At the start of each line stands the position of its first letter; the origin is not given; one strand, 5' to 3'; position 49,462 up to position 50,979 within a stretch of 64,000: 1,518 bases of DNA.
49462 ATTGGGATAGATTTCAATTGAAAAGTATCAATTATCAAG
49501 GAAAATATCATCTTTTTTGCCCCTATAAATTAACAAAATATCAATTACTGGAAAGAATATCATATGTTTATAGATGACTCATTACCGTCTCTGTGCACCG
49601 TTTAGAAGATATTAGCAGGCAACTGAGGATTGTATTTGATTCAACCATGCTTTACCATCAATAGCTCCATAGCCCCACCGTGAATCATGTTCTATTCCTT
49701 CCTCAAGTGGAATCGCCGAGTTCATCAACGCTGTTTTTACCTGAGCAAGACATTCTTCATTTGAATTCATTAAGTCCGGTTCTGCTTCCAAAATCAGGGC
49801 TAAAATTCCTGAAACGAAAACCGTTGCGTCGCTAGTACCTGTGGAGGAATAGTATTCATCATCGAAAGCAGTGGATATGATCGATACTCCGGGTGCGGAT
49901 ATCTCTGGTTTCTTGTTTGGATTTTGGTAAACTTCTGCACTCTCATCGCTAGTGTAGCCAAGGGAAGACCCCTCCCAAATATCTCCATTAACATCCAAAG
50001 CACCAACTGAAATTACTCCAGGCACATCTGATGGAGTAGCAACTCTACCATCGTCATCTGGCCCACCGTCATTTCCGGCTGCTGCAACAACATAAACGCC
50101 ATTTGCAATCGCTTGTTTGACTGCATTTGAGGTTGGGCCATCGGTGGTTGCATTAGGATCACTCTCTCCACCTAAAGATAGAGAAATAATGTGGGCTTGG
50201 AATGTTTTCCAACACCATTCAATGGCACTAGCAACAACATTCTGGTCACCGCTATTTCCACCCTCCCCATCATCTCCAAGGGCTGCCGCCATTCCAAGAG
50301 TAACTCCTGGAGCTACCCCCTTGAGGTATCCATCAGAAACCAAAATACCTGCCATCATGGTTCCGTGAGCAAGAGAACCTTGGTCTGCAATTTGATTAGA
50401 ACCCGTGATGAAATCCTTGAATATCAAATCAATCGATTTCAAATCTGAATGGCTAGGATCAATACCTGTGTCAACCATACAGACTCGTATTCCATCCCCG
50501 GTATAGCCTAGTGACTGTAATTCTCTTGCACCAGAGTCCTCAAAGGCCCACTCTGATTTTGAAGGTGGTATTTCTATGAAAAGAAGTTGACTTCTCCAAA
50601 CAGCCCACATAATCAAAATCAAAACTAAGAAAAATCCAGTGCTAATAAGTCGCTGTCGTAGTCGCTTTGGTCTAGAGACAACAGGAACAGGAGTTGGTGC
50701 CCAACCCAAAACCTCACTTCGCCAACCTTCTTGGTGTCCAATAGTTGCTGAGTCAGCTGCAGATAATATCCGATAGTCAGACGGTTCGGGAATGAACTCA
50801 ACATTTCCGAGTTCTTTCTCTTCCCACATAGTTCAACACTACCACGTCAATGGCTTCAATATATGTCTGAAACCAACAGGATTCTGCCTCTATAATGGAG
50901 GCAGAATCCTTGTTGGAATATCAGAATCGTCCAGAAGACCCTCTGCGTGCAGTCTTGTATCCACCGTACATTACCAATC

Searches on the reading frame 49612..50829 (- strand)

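Call 18: search_protein_families(library=pfam, proteins=[window:49612-50829:-], max_evalue=0.001)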
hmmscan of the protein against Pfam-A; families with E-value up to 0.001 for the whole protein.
window:49612-50829:- (405 aa): 1 family
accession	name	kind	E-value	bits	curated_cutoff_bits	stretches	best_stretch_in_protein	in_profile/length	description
PF00082.27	Peptidase_S8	-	2.8e-41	142.2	21.8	1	111-388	1-288/288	Subtilase family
